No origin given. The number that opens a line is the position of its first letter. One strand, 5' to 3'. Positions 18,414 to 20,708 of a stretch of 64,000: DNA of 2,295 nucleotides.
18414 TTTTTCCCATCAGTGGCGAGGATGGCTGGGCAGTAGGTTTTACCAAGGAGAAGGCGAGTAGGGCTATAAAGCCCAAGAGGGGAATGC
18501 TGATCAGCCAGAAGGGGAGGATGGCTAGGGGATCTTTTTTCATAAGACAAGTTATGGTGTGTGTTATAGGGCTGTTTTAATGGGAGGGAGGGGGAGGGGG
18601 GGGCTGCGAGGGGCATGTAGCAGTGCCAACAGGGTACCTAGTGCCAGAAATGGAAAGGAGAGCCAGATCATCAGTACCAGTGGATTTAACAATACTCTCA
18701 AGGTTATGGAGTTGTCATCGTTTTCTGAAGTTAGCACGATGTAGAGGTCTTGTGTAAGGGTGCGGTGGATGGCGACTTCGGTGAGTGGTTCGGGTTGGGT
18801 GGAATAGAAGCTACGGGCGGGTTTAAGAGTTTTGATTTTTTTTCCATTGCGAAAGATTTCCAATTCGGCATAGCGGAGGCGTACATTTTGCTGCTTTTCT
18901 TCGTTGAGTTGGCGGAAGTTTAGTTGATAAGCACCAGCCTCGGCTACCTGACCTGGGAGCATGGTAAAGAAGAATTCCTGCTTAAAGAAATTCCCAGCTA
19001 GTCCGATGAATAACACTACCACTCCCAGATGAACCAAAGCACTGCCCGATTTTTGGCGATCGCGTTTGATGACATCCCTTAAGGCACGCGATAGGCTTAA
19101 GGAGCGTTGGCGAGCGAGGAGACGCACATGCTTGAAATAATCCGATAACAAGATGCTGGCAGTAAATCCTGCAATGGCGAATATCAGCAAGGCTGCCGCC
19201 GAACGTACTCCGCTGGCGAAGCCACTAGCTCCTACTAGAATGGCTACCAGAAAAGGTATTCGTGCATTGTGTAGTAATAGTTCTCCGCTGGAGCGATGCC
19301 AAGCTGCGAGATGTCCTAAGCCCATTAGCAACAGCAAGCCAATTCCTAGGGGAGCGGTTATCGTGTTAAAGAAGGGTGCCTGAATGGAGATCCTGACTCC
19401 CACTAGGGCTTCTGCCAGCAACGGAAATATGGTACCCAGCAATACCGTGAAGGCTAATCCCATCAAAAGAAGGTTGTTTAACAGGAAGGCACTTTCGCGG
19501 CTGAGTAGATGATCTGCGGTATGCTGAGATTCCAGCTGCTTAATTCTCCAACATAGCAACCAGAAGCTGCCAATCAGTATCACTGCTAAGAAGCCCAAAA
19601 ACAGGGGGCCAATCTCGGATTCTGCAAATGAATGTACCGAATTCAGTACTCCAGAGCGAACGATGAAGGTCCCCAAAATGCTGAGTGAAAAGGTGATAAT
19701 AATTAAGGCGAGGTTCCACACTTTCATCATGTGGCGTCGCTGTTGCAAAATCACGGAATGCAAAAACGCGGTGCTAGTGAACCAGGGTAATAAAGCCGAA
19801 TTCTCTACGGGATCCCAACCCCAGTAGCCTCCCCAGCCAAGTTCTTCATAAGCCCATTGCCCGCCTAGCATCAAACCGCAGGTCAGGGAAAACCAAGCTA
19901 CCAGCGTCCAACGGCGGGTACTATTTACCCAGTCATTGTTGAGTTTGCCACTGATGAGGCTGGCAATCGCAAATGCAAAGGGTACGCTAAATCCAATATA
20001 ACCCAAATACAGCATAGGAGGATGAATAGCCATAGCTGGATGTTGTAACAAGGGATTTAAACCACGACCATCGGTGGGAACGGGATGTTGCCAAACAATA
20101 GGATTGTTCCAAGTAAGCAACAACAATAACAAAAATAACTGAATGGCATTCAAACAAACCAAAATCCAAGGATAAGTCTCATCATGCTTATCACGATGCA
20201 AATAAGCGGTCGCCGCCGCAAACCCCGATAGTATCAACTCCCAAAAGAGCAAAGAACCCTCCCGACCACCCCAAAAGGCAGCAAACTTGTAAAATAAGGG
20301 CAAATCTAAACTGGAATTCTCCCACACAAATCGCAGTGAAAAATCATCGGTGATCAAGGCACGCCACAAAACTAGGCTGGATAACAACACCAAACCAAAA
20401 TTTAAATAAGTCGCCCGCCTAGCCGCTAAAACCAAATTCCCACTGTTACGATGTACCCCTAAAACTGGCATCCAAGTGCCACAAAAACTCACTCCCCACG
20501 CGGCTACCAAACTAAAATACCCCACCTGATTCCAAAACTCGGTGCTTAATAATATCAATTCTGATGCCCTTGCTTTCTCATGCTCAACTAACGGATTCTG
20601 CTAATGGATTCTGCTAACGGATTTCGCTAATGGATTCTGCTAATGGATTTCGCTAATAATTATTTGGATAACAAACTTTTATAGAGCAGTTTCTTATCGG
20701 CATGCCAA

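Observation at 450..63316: Locus-specific tandem arrays fill at least 20 intergenic spacers; 13/14-bp units dominate outside genes and multiples of 3 inside genes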

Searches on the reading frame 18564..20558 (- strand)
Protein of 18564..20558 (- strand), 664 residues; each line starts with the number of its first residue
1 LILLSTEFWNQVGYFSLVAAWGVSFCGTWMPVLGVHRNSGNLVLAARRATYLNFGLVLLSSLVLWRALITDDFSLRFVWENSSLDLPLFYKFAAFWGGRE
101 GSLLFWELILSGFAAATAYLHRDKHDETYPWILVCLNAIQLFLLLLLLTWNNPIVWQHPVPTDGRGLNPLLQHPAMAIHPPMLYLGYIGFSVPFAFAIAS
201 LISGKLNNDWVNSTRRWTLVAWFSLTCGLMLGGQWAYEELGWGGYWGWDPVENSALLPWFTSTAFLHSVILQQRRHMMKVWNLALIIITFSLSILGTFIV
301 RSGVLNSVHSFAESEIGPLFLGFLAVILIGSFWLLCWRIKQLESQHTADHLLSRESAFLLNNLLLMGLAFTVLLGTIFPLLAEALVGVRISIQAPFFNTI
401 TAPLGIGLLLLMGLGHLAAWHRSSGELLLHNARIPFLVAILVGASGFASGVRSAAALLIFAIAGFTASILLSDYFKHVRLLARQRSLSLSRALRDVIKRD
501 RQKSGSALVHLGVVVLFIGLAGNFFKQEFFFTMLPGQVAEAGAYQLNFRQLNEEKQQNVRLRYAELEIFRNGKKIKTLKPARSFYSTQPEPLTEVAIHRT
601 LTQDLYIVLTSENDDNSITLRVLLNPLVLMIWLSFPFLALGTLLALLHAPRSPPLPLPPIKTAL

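Call 7: search_protein_families(library=pfam, proteins=[window:18564-20558:-])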
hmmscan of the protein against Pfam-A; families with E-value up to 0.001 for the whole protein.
window:18564-20558:- (664 aa): 2 families
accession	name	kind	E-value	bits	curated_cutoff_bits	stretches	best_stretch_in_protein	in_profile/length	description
PF16327.10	CcmF_C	-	3.6e-67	227.3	28.7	1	321-647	1-321/323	Cytochrome c-type biogenesis protein CcmF C-terminal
PF01578.25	Cytochrom_C_asm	-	1.1e-37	130.2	29.9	1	96-302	1-206/212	Cytochrome C assembly protein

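Call 10: find_homologous_proteins(query=window:18564-20558:-)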
Query window:18564-20558:- (664 aa): 7999 proteins with E <= 0.001 among 8000 candidates; the best 120 are listed.
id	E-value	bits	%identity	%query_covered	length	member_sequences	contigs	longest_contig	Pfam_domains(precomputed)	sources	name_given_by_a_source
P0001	0.0e+0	1460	100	98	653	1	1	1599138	PF16327.11,PF01578.26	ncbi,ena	-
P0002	0.0e+0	1401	99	95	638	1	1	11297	PF16327.11,PF01578.26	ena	-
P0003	0.0e+0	1074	72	99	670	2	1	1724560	PF16327.11,PF01578.26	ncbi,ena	-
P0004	1.1e-258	878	61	97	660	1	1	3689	PF16327.11,PF01578.26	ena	-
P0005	2.2e-257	874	60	97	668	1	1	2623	PF16327.11,PF01578.26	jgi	-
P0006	1.1e-256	872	61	97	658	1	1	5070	PF16327.11,PF01578.26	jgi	jgi:cytochrome c-type biogenesis protein CcmF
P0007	5.5e-256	870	60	98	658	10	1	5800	PF16327.11,PF01578.26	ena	-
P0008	1.9e-255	868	60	97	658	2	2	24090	PF16327.11,PF01578.26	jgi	jgi:cytochrome c-type biogenesis protein CcmF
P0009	5.9e-254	863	61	97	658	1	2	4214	PF16327.11,PF01578.26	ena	-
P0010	7.6e-254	862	60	97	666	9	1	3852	PF16327.11,PF01578.26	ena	-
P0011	2.6e-253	861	59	97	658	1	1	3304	PF16327.11,PF01578.26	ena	-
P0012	3.1e-253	860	61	98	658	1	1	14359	PF16327.11,PF01578.26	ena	-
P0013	3.7e-253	860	61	97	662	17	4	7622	PF16327.11,PF01578.26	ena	-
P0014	9.5e-253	859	61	97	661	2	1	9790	PF16327.11,PF01578.26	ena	-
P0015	8.7e-252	856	60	97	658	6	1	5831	PF16327.11,PF01578.26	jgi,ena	-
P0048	1.5e-234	799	58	93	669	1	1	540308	PF16327.11,PF01578.26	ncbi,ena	-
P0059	5.3e-209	714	52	98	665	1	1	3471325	PF16327.11,PF01578.26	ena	-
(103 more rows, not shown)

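Call 11: find_encoding_contigs(protein=P0001, flank=10000, max_places=4)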
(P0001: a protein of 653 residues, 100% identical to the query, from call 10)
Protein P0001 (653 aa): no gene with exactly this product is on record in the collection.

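Call 12: find_encoding_contigs(protein=P0002, flank=10000, max_places=4)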
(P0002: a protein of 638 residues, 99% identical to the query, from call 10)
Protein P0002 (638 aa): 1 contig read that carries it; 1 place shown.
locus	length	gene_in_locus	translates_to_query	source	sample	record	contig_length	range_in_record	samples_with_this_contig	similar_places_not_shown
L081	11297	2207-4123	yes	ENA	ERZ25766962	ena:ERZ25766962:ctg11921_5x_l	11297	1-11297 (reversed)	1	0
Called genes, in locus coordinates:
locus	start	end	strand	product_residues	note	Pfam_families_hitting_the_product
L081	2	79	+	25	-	?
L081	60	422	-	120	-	-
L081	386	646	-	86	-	-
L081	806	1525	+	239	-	PF01578:Cytochrom_C_asm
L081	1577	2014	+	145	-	PF03100:CcmE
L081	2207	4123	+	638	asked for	PF01578:Cytochrom_C_asm, PF16327:CcmF_C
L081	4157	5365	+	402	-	PF00085:Thioredoxin (faint), PF00578:AhpC-TSA, PF08534:Redoxin, PF13098:Thioredoxin_2 (weak), PF13905:Thioredoxin_8, PF03918:CcmH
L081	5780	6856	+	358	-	PF01180:DHO_dh, PF03060:NMO (faint)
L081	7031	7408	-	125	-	-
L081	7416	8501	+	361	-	-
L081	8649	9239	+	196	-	-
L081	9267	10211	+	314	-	-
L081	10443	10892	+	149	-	-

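Call 13: find_encoding_contigs(protein=P0003, flank=10000, max_places=4)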
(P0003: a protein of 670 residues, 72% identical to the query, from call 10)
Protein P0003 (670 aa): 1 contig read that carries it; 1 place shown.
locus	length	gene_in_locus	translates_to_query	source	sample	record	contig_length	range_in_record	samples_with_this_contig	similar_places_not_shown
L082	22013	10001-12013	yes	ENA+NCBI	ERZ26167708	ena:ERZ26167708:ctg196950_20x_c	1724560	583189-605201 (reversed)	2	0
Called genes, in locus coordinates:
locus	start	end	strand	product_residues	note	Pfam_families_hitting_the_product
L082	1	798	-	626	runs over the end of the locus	PF00117:GATase, PF07722:Peptidase_C26 (weak), PF02540:NAD_synthase (faint), PF00958:GMP_synt_C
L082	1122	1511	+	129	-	-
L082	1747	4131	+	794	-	PF01326:PPDK_N, PF00391:PEP-utilizers, PF02896:PEP-utilizers_C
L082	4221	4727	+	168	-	-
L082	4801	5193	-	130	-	-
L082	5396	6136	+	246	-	-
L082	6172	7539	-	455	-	PF01225:Mur_ligase, PF08245:Mur_ligase_M, PF02875:Mur_ligase_C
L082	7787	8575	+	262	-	PF00005:ABC_tran, PF13304:AAA_21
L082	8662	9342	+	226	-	PF01578:Cytochrom_C_asm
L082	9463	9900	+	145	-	PF03100:CcmE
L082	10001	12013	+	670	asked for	PF01578:Cytochrom_C_asm, PF16327:CcmF_C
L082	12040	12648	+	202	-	PF08534:Redoxin, PF00578:AhpC-TSA, PF00085:Thioredoxin (weak), PF13905:Thioredoxin_8 (weak)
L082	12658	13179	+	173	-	PF03918:CcmH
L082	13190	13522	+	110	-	-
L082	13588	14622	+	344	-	PF01180:DHO_dh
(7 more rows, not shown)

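Call 24: list_cluster_members(proteins=[P0001, P0002, P0003, P0048, P0059])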
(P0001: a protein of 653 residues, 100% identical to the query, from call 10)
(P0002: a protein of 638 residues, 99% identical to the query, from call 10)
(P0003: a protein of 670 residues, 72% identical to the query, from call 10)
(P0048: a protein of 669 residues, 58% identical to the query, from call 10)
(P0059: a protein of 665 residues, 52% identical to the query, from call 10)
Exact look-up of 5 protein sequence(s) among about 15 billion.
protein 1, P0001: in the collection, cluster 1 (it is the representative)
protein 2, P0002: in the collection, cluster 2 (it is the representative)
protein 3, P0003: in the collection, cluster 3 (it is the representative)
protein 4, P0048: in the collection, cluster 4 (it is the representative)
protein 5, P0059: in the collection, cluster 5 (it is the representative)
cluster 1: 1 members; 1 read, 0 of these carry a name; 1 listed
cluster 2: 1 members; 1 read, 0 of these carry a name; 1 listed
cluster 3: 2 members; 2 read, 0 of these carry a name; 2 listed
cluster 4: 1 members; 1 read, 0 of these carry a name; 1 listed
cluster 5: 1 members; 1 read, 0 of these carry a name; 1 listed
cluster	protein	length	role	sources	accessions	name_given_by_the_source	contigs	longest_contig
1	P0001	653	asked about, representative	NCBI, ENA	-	-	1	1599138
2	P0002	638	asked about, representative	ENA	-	-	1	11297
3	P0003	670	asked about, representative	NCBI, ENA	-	-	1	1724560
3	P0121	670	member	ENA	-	-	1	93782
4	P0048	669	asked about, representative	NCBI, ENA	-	-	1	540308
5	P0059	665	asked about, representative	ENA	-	-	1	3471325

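Call 34: find_encoding_contigs(protein=P0121, flank=10000, max_places=3)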
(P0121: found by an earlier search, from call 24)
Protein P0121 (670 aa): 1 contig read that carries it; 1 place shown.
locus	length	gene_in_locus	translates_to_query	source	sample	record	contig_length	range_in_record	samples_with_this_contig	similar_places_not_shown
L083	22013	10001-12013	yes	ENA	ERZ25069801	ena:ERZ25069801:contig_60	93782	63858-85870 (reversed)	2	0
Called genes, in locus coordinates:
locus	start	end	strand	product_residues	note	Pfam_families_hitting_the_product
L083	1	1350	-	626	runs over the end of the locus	PF00117:GATase, PF07722:Peptidase_C26 (weak), PF02540:NAD_synthase (faint), PF00958:GMP_synt_C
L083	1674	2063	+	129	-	-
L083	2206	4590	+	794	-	PF01326:PPDK_N, PF00391:PEP-utilizers, PF02896:PEP-utilizers_C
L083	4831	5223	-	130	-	-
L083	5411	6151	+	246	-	-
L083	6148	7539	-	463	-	PF01225:Mur_ligase, PF08245:Mur_ligase_M, PF02875:Mur_ligase_C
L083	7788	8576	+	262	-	PF00005:ABC_tran, PF13304:AAA_21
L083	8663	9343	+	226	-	PF01578:Cytochrom_C_asm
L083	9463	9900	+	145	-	PF03100:CcmE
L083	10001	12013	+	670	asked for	PF01578:Cytochrom_C_asm, PF16327:CcmF_C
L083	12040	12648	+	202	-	PF08534:Redoxin, PF00578:AhpC-TSA, PF00085:Thioredoxin (weak), PF13905:Thioredoxin_8 (weak)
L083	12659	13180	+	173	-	PF03918:CcmH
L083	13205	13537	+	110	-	-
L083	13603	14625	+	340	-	PF01180:DHO_dh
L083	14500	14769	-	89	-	-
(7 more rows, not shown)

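Call 35: find_encoding_contigs(protein=P0048, flank=10000, max_places=2)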
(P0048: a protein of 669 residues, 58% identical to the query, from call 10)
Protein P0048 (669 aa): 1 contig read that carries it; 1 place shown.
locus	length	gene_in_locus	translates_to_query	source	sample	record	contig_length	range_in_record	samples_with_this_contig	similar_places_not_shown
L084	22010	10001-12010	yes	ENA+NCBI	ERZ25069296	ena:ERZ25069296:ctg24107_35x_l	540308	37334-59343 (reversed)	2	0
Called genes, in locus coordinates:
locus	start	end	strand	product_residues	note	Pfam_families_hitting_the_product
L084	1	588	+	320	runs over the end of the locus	PF03330:DPBB_1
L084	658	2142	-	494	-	PF01406:tRNA-synt_1e, PF09334:tRNA-synt_1g (faint)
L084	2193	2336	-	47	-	-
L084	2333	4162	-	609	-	PF01476:LysM (faint), PF01520:Amidase_3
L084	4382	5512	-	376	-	-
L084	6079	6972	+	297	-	PF02219:MTHFR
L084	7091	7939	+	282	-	PF02668:TauD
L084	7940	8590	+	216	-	PF00005:ABC_tran, PF13304:AAA_21 (faint)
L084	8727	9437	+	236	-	PF01578:Cytochrom_C_asm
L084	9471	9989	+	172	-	PF03100:CcmE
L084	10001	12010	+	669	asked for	PF01578:Cytochrom_C_asm, PF16327:CcmF_C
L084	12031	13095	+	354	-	PF01018:GTP1_OBG, PF01926:MMR_HSR1, PF02421:FeoB_N (weak)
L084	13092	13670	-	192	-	PF09835:DUF2062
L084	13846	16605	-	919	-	PF01411:tRNA-synt_2c, PF07973:tRNA_SAD, PF02272:DHHA1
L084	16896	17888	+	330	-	PF01218:Coprogen_oxidas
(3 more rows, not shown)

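Call 36: find_encoding_contigs(protein=P0008, flank=10000, max_places=2)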
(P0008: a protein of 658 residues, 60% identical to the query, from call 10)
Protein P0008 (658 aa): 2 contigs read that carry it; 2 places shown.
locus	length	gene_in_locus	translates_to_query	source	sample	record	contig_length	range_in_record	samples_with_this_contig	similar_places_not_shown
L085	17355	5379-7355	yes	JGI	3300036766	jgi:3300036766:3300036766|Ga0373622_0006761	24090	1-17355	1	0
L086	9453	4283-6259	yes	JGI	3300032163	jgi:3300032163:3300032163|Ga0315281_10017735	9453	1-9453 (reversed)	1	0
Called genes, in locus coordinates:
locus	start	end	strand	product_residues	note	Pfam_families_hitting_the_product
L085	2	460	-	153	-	?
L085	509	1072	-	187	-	-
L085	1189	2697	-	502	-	PF01225:Mur_ligase, PF08245:Mur_ligase_M, PF02875:Mur_ligase_C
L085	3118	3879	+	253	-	PF00005:ABC_tran, PF13191:AAA_16 (weak), PF13555:AAA_29 (weak), PF13304:AAA_21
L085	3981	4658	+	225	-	PF01578:Cytochrom_C_asm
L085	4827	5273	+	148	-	PF03100:CcmE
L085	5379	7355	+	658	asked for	PF01578:Cytochrom_C_asm, PF16327:CcmF_C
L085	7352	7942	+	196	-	PF00578:AhpC-TSA, PF08534:Redoxin, PF00085:Thioredoxin (faint), PF13098:Thioredoxin_2 (weak), PF13905:Thioredoxin_8 (weak)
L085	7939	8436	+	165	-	PF03918:CcmH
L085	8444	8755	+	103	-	-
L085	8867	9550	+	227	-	-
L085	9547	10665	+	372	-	PF01180:DHO_dh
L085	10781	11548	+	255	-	PF00459:Inositol_P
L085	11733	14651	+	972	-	PF01839:FG-GAP (faint), PF14783:BBS2_Mid (faint), PF23743:Beta-prop_BBS7 (faint), PF12256:TcdB_toxin_midN (faint), PF15907:Itfg2 (faint), PF13517:FG-GAP_3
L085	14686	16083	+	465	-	PF07705:CARDB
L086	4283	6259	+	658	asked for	PF01578:Cytochrom_C_asm, PF16327:CcmF_C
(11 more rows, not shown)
